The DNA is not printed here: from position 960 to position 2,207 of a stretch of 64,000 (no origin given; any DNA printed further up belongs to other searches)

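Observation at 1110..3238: MetE split into two translationally coupled genes (N-domain-like + catalytic domain)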

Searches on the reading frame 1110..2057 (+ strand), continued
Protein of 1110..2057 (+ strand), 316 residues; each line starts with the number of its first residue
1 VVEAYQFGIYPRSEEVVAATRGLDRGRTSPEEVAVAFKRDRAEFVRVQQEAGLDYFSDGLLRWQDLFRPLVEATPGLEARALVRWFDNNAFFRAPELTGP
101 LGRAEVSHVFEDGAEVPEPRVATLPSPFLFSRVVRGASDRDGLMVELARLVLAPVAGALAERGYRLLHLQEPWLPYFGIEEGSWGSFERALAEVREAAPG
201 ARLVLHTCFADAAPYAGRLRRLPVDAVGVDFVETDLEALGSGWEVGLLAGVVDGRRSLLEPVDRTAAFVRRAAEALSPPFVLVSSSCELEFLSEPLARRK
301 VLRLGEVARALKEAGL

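Call 51: predict_structure(alignment_id=A1)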
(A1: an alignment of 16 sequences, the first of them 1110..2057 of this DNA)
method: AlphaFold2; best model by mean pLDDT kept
length: 316 residues; sequences in the alignment: 16
mean_pLDDT: 83.1   pTM: 0.85
mean pLDDT of the five models: 83.1, 82.7, 82.6, 82.1, 78.9
residues with pLDDT >= 90: 122; 70-90: 138; 50-70: 50; < 50: 6
segments of 3 or more residues with pLDDT < 50: 90-92, 174-176
pLDDT, mean of each block of 10 residues (from residue 1): 88 86 90 87 91 87 72 72 61 62 73 74 83 66 88 91 90 55 86 95 83 86 91 84 93 79 94 94 85 89 96 90
secondary structure, 60 per line:
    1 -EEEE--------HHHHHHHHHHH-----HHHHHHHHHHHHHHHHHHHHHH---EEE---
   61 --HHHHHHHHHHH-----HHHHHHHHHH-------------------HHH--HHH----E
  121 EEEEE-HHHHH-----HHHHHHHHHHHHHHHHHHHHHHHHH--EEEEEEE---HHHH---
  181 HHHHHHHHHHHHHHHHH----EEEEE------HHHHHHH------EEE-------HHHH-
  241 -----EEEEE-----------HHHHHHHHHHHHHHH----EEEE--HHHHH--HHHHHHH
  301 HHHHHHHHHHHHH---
elements in order: E2-5 H14-24 H30-51 E55-57 H63-73 H79-88 E120-125 H127-131 H137-161 E164-170 H174-177 H181-197 E202-206 H213-219 E226-228 H236-239 E246-250 H262-276 E281-284 H287-291 H294-313

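Call 53: fold_search(model_id=the predicted structure, library=pdb)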
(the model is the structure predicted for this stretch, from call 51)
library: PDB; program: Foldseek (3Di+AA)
matches with E <= 10: 1581; with E <= 0.001: 59
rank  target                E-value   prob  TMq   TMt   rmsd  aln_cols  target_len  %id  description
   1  3t0c                  1.3e-12  1.00  0.74  0.35   5.3       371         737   20  Crystal structure of Streptococcus mutans MetE complexed with Zinc (released 2011-08-03)
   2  1xpg_A                2.7e-12  1.00  0.76  0.36   4.4       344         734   16  Crystal Structure of T. maritima Cobalamin-Independent Methionine Synthase complexed with Zn2+ and Methyltetrahydrofol (released 2005-03-01)
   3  2nq5                  7.1e-12  1.00  0.75  0.36   5.1       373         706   20  Crystal structure of methyltransferase from Streptococcus mutans (released 2006-11-14)
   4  1xr2_B                1.4e-11  1.00  0.76  0.36   4.1       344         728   16  Crystal Structure of oxidized T. maritima Cobalamin-Independent Methionine Synthase complexed with Methyltetrahydrofol (released 2005-03-01)
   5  1t7l_B                1.6e-11  1.00  0.76  0.35   4.0       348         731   16  Crystal Structure of Cobalamin-Independent Methionine Synthase from T. maritima (released 2005-03-01)
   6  1t7l_A                1.6e-11  1.00  0.76  0.35   4.2       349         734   16  Crystal Structure of Cobalamin-Independent Methionine Synthase from T. maritima (released 2005-03-01)
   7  3l7r                  1.8e-11  1.00  0.75  0.35   5.3       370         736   21  crystal structure of MetE from streptococcus mutans (released 2011-01-12)
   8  4l65                  2.1e-11  1.00  0.74  0.34   4.6       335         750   15  Crystal structure of the Candida albicans Methionine Synthase in complex with 5-Methyl-Tetrahydrofolate and Methionine (released 2014-03-05)
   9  1xdj_A                2.4e-11  1.00  0.77  0.36   4.1       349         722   16  Crystal Structure of T. maritima Cobalamin-Independent Methionine Synthase complexed with Zn2+ and Homocysteine (released 2005-03-01)
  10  1u1h                  2.6e-11  1.00  0.76  0.35   5.3       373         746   21  A. thaliana cobalamine independent methionine synthase (released 2004-09-02)
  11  4l6h                  2.8e-11  1.00  0.76  0.34   4.4       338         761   15  Crystal structure of the Candida albicans Methionine Synthase in complex with Methotrexate and Homocysteine (released 2014-03-05)
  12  4ztx                  2.8e-11  1.00  0.75  0.34   4.6       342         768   15  Neurospora crassa cobalamin-independent methionine synthase complexed with Zn2+ (released 2015-12-09)
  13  3rpd_B                4.3e-11  1.00  0.73  0.68   4.4       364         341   16  The structure of a B12-independent methionine synthase from Shewanella sp. W3-18-1 in complex with Selenomethionine. (released 2011-08-31)
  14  4l5z                  4.6e-11  1.00  0.75  0.34   4.2       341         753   15  Crystal structure of the Candida albicans Methionine Synthase in complex with Homocysteine (released 2014-03-05)
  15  4l61                  4.8e-11  1.00  0.76  0.34   4.1       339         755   16  Crystal structure of the Candida albicans Methionine Synthase in complex with Methionine (released 2014-03-05)
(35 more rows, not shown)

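Call 54: search_protein_families(library=pfam, proteins=[L058:5098-5940:+, L061:873-1823:+, L063:918-1760:+, L030:8206-8802:+, L036:8206-8808:+, L067:3213-4388:+, L069:8278-9408:+, L036:4493-5914:+, L042:4557-5966:+, L067:106-1071:+], max_evalue=0.00001)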
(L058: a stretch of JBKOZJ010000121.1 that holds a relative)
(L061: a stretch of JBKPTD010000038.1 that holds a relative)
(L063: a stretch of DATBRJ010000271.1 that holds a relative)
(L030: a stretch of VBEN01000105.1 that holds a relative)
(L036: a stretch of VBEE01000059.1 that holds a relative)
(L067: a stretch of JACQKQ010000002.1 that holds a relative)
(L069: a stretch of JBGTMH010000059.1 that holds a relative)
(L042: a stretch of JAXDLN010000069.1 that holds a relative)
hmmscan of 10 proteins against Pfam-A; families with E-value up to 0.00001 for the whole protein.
L058:5098-5940:+ (281 aa): 3 families
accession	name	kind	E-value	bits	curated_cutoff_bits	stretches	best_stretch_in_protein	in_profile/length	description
PF02311.25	AraC_binding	-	4.6e-24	85.1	21.1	1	25-154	2-132/135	AraC-like ligand binding domain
PF12833.13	HTH_18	-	5.8e-20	71.8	33.6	1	200-277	1-79/80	Helix-turn-helix domain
PF00165.29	HTH_AraC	-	1.6e-11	44.4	26.6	0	244-273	10-38/42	Bacterial regulatory helix-turn-helix proteins, AraC family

L061:873-1823:+ (317 aa): 3 families
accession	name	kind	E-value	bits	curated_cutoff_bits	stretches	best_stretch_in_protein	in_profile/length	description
PF02311.25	AraC_binding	-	3e-23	82.5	21.1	1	61-190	2-132/135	AraC-like ligand binding domain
PF12833.13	HTH_18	-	1.4e-20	73.8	33.6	1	236-313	1-79/80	Helix-turn-helix domain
PF00165.29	HTH_AraC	-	3.2e-13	49.9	26.6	0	279-312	9-41/42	Bacterial regulatory helix-turn-helix proteins, AraC family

L063:918-1760:+ (281 aa): 3 families
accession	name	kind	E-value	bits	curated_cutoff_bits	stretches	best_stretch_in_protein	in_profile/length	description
PF02311.25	AraC_binding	-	2.1e-23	83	21.1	1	26-154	3-132/135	AraC-like ligand binding domain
PF12833.13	HTH_18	-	8.1e-20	71.3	33.6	1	200-277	1-79/80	Helix-turn-helix domain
PF00165.29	HTH_AraC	-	7e-13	48.8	26.6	0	243-276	9-41/42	Bacterial regulatory helix-turn-helix proteins, AraC family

L030:8206-8802:+ (199 aa): 2 families
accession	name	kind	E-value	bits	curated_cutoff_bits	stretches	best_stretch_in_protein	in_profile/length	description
PF00132.30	Hexapep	-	7.6e-20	70.2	27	1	131-166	1-36/36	Bacterial transferase hexapeptide (six repeats)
PF25084.1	LbH_EIF2B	-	1.1e-08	35.4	54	0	30-116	21-104/105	EIF2B subunit epsilon LbH domain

L036:8206-8808:+ (201 aa): 2 families
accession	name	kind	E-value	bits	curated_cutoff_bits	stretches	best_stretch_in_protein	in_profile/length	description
PF00132.30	Hexapep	-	1.5e-20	72.4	27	1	70-102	3-35/36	Bacterial transferase hexapeptide (six repeats)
PF25084.1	LbH_EIF2B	-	1.2e-07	32.1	54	0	34-118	23-104/105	EIF2B subunit epsilon LbH domain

L067:3213-4388:+ (392 aa): 1 family
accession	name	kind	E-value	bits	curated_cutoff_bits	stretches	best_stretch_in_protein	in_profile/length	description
PF01053.26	Cys_Met_Meta_PP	-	1.2e-17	64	27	1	28-328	39-309/381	Cys/Met metabolism PLP-dependent enzyme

L069:8278-9408:+ (377 aa): 1 family
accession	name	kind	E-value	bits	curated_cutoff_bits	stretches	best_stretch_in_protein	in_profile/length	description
PF01053.26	Cys_Met_Meta_PP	-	1.6e-70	238.1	27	1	9-370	16-377/381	Cys/Met metabolism PLP-dependent enzyme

L036:4493-5914:+ (474 aa): 1 family
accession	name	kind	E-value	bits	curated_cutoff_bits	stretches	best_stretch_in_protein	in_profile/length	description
PF09852.15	DUF2079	-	4.7e-65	220.9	28.2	1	44-469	11-458/459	Predicted membrane protein (DUF2079)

L042:4557-5966:+ (470 aa): 1 family
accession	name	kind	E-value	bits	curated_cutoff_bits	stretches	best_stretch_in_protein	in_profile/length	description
PF09852.15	DUF2079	-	4.1e-66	224.4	28.2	1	35-466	1-458/459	Predicted membrane protein (DUF2079)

L067:106-1071:+ (322 aa): 1 family
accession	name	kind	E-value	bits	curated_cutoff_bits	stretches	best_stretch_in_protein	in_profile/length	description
PF19345.5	MTHFR_2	-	9.7e-06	25.2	27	0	169-246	144-217/295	Mycobacterial methylenetetrahydrofolate reductase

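Call 56: search_solved_structures(query=A5, max_evalue=1)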
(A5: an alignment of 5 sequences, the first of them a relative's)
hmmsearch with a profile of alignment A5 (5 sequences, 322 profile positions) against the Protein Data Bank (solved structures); distinct sequences matched with E-value up to 1: 5.
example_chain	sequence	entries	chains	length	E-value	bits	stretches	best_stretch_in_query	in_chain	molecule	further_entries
3ijd_A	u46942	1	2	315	1.8e-30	109.1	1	19-315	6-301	uncharacterized protein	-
7wmw_A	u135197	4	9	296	9.5e-05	24.7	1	170-246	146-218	Methylenetetrahydrofolate reductase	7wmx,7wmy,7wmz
8bgr_A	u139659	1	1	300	0.00062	22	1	170-246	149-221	Methylenetetrahydrofolate reductase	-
8qpj_A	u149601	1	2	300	0.00065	21.9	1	170-246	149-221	Methylenetetrahydrofolate reductase (NAD(P)H)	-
3ojl_A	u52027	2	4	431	0.72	11.9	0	244-277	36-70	Cap5O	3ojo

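Call 57: search_protein_families(library=ncbifam, proteins=[L002:2189-3517:+], max_evalue=1e-10)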
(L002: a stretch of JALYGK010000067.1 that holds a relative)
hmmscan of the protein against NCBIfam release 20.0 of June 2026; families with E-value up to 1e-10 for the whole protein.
L002:2189-3517:+ (443 aa): 23 families
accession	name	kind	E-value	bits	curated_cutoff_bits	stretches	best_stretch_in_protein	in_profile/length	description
NF006549.0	PRK09045.1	equivalog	1.1e-78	264.9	540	1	16-428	27-432/444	TRZ/ATZ family hydrolase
NF004701.0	PRK06038.1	equivalog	5.6e-78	262.6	609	1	13-427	17-418/432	N-ethylammeline chlorohydrolase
NF006252.0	PRK08393.1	equivalog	8.9e-78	262.2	617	1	35-432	35-420/424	N-ethylammeline chlorohydrolase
NF005557.0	PRK07228.1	equivalog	7e-77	259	522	1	7-428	9-430/445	5'-deoxyadenosine deaminase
NF006055.0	PRK08203.1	equivalog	1.8e-69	234.4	532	1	9-430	14-445/455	8-oxoguanine deaminase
NF006681.0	PRK09229.1-2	equivalog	9.4e-69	232.3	362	1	3-430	6-446/451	formimidoylglutamate deiminase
NF004995.0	PRK06380.1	subfamily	2.9e-57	194.6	567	1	18-426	20-414/418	metal-dependent hydrolase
NF009059.0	PRK12393.1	equivalog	2.1e-54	185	543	1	25-427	35-447/460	amidohydrolase family protein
NF012037.0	PRK15493.1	equivalog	2.3e-52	178.3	779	1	24-425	28-423/435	bifunctional S-methyl-5'-thioadenosine deaminase/S-adenosylhomocysteine deaminase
NF005540.0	PRK07203.1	equivalog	4.6e-52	177.1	444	1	18-431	21-434/444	putative aminohydrolase SsnA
TIGR02022.1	hutF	equivalog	2.9e-48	164.7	413.05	1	3-422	3-442/455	formimidoylglutamate deiminase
TIGR02967.1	guan_deamin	equivalog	4.1e-46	157.8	375.4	1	22-383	10-369/401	guanine deaminase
TIGR03314.1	Se_ssnA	subfamily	8.4e-46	156.7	455.5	1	23-430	25-432/441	putative selenium metabolism protein SsnA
NF005211.0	PRK06687.1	equivalog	1.3e-45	155.9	703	1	26-418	29-416/419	TRZ/ATZ family protein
NF006684.0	PRK09229.1-5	equivalog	4.6e-43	147.6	525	1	46-420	41-440/456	formimidoylglutamate deiminase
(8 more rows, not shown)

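Call 69: find_encoding_contigs(protein=P0001, flank=3000, max_places=4)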
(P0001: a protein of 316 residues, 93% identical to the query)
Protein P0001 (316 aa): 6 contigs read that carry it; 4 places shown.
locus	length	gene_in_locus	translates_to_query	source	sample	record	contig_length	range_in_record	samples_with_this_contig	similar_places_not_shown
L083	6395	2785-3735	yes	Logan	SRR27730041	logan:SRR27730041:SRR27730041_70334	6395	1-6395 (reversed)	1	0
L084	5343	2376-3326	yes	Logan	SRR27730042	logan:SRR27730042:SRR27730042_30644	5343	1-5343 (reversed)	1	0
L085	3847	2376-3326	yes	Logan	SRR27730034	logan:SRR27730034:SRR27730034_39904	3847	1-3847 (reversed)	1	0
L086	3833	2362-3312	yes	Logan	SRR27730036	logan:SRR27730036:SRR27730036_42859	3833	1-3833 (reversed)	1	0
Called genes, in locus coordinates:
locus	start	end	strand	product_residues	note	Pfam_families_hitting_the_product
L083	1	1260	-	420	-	?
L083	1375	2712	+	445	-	PF22039:HUTI_composite_bact (weak), PF01979:Amidohydro_1, PF07969:Amidohydro_3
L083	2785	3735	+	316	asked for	PF01717:Meth_synt_2 (faint), PF08267:Meth_synt_1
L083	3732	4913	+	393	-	PF01717:Meth_synt_2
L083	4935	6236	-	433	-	PF03447:NAD_binding_3, PF00742:Homoserine_dh, PF01842:ACT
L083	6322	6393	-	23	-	?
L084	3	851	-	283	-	?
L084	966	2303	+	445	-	PF22039:HUTI_composite_bact (weak), PF01979:Amidohydro_1, PF07969:Amidohydro_3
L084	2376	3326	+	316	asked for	PF01717:Meth_synt_2 (faint), PF08267:Meth_synt_1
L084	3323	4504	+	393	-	PF01717:Meth_synt_2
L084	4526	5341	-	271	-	?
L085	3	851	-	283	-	?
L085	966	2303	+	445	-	PF22039:HUTI_composite_bact (weak), PF01979:Amidohydro_1, PF07969:Amidohydro_3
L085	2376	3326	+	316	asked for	PF01717:Meth_synt_2 (faint), PF08267:Meth_synt_1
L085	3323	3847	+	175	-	?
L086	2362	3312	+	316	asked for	PF01717:Meth_synt_2 (faint), PF08267:Meth_synt_1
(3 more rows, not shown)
